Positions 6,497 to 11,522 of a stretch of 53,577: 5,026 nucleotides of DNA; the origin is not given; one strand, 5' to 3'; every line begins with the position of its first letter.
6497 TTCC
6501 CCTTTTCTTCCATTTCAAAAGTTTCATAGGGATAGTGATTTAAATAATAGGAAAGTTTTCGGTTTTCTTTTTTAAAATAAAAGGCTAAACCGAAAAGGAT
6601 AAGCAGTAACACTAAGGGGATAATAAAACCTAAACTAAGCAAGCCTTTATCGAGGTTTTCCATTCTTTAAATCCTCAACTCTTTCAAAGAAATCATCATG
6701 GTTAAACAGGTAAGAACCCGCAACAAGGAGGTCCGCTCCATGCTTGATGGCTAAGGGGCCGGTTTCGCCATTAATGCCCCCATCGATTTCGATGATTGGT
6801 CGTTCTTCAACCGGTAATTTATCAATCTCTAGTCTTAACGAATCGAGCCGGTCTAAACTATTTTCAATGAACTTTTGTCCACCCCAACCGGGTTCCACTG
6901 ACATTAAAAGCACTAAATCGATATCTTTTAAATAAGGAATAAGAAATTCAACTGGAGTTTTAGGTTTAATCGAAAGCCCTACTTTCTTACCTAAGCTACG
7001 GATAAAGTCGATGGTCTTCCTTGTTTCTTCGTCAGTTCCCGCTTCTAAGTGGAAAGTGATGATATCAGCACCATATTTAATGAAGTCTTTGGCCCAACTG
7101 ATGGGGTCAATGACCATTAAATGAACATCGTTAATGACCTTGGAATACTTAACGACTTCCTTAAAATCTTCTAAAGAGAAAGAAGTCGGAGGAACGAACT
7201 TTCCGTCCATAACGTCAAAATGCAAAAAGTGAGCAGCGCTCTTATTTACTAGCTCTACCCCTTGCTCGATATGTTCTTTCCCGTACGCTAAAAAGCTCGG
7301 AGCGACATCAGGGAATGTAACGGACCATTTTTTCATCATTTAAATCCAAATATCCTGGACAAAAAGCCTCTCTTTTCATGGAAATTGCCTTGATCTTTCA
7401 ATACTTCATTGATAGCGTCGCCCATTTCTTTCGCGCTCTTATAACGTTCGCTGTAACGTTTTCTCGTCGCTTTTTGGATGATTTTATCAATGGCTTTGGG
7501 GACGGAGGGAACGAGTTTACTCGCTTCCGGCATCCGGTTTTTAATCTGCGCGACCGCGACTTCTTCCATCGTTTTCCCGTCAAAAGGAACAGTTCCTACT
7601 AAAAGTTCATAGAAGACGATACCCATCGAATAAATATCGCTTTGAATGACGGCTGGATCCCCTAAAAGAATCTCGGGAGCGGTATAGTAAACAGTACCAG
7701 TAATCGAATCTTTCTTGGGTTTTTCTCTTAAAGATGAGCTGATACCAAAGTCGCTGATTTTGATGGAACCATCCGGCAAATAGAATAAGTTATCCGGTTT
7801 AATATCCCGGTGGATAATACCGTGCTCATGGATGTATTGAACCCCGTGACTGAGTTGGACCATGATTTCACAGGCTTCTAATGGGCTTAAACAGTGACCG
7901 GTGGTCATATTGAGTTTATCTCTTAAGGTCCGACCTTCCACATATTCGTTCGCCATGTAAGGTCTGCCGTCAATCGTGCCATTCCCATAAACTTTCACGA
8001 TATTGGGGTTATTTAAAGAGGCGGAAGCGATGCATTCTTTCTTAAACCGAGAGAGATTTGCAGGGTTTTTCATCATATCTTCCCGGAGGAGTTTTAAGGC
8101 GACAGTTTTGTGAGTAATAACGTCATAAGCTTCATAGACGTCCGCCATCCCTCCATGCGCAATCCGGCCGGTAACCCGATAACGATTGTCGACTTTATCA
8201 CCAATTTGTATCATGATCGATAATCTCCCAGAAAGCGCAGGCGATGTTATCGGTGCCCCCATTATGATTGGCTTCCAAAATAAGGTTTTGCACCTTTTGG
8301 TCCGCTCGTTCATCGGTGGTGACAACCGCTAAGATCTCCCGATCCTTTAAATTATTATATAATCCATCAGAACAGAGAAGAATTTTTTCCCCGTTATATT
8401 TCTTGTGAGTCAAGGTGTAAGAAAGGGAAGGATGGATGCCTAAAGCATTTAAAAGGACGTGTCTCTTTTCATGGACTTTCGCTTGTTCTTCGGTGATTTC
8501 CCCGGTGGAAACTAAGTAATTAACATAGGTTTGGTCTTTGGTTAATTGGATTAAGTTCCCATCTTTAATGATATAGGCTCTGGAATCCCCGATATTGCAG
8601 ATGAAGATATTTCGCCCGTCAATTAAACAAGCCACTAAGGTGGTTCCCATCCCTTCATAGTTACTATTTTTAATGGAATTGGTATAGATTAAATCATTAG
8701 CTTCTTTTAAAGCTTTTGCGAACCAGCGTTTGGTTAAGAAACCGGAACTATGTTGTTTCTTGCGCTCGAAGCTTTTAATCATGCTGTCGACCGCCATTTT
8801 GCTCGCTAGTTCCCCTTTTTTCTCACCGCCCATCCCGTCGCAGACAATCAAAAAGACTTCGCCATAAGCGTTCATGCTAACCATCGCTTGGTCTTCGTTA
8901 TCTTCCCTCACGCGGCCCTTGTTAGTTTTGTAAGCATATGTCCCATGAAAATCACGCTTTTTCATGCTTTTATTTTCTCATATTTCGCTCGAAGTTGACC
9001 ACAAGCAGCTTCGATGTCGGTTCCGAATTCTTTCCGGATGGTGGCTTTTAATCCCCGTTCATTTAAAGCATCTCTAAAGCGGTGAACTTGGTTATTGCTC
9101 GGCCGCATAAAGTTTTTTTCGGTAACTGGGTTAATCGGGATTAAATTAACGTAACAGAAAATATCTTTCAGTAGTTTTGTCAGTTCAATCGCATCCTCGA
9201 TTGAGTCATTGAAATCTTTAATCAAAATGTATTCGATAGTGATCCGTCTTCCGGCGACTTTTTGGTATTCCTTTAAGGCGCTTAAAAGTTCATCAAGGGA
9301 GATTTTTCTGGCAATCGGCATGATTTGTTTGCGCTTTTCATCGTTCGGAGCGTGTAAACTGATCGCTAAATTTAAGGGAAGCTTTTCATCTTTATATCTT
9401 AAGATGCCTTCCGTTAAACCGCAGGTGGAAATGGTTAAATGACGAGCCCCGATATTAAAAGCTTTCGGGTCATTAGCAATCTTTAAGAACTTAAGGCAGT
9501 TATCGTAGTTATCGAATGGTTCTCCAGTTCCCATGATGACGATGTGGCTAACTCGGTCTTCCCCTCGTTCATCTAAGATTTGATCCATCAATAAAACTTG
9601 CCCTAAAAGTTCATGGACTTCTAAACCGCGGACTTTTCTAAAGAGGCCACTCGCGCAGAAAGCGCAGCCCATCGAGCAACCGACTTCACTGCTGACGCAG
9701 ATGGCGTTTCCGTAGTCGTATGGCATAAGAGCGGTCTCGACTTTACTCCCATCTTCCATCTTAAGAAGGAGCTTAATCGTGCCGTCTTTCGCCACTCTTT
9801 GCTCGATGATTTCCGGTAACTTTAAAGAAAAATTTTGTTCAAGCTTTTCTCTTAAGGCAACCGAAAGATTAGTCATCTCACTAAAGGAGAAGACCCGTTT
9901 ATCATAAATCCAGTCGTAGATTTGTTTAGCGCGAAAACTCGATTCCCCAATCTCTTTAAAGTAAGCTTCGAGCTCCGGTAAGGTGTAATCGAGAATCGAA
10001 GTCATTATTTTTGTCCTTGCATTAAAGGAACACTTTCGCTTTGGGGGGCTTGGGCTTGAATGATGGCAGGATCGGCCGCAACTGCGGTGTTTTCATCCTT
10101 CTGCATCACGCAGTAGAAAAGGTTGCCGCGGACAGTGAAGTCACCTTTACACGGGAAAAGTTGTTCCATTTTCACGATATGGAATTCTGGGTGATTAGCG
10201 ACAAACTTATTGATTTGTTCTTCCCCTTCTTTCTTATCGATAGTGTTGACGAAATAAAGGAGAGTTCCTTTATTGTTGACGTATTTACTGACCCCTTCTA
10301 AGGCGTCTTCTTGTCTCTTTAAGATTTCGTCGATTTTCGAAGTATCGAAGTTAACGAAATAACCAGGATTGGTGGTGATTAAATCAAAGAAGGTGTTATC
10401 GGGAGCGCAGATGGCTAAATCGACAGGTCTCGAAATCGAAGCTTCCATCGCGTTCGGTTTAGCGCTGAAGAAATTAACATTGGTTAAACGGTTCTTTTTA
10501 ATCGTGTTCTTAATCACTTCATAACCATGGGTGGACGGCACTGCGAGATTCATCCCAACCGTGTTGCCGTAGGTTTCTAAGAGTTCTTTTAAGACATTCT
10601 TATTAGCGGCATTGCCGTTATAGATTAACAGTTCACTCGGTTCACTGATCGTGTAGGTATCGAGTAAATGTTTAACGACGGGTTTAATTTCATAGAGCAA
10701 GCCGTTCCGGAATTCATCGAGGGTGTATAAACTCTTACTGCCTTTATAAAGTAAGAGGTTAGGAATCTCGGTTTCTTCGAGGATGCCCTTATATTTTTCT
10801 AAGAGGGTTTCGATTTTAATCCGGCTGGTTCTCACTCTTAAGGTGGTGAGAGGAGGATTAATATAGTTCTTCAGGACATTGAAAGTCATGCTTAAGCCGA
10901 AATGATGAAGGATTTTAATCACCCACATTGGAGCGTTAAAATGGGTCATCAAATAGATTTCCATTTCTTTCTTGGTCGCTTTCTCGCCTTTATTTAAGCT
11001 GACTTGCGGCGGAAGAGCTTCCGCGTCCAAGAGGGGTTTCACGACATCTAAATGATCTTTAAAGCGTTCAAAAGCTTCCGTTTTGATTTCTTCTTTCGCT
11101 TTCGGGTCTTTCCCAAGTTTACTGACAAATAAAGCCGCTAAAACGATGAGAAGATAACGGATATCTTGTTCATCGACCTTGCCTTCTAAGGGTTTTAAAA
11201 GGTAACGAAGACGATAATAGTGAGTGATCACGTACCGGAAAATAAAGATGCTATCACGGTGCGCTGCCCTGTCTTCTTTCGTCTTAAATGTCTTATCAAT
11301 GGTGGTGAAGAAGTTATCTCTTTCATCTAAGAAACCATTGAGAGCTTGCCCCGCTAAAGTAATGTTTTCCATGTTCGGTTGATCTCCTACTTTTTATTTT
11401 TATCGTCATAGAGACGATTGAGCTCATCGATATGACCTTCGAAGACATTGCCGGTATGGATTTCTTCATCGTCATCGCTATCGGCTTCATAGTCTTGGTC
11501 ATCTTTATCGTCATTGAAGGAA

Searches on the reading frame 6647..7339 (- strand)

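Call 42: search_protein_families(library=pfam, proteins=[window:6647-7339:-])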
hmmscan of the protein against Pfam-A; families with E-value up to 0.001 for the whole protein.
window:6647-7339:- (230 aa): 1 family
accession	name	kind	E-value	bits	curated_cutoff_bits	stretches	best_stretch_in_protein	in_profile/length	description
PF00834.25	Ribul_P_3_epim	-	5.3e-55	186.3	21.1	1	12-212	2-198/198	Ribulose-phosphate 3 epimerase family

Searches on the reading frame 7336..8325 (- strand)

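Call 42: search_protein_families(library=pfam, proteins=[window:7336-8325:-])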
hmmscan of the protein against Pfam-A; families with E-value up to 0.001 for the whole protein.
window:7336-8325:- (329 aa): 4 families
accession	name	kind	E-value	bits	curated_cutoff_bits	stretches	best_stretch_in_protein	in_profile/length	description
PF00069.31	Pkinase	-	9.9e-52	176.4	31.7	1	49-295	1-252/263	Protein kinase domain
PF07714.23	PK_Tyr_Ser-Thr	-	3.3e-34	118.8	23.1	1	54-291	6-249/258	Protein tyrosine and serine/threonine kinase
PF03109.22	ABC1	-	3.4e-09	36.6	22.9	1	89-206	115-224/244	ABC1 atypical kinase-like domain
PF14531.12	Kinase-like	-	3.4e-05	23.7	25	1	154-254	150-257/289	Kinase-like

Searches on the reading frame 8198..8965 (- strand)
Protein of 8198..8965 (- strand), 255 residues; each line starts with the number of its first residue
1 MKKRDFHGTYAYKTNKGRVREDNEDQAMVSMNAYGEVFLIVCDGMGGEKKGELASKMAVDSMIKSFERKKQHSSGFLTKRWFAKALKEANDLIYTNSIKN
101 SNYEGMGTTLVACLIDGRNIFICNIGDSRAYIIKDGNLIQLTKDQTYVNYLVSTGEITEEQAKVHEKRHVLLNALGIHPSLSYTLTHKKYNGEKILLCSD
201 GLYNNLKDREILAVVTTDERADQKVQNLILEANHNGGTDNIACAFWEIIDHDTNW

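Call 42: search_protein_families(library=pfam, proteins=[window:8198-8965:-])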
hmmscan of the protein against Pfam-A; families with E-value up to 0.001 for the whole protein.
window:8198-8965:- (255 aa): 3 families
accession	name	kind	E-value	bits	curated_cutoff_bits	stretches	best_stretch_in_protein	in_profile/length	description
PF13672.11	PP2C_2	-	1.3e-20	74.3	24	1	19-210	8-182/209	Protein phosphatase 2C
PF00481.26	PP2C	-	1.3e-13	51.6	20.3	1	37-146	35-141/255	Protein phosphatase 2C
PF07228.17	SpoIIE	-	2.4e-06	28.1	25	1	35-229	3-169/192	Stage II sporulation protein E (SpoIIE)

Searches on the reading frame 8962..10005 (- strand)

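Call 42: search_protein_families(library=pfam, proteins=[window:8962-10005:-])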
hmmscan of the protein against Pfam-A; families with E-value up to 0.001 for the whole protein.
window:8962-10005:- (347 aa): 2 families
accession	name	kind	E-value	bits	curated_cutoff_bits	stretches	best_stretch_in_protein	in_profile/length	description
PF21016.3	RlmN_N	-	1e-20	73.6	24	1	4-59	3-58/60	Ribosomal RNA large subunit methyltransferase N-terminal domain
PF04055.27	Radical_SAM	-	5.9e-15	56.3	29.5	1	108-275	5-165/166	Radical SAM superfamily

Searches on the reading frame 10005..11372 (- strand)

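Call 42: search_protein_families(library=pfam, proteins=[window:10005-11372:-])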
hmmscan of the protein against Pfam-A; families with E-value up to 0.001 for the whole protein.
window:10005-11372:- (455 aa): 1 family
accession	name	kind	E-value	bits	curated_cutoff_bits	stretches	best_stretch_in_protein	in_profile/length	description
PF01189.24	Methyltr_RsmB-F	-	0.00036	20.7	27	1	344-404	107-167/199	16S rRNA methyltransferase RsmB/F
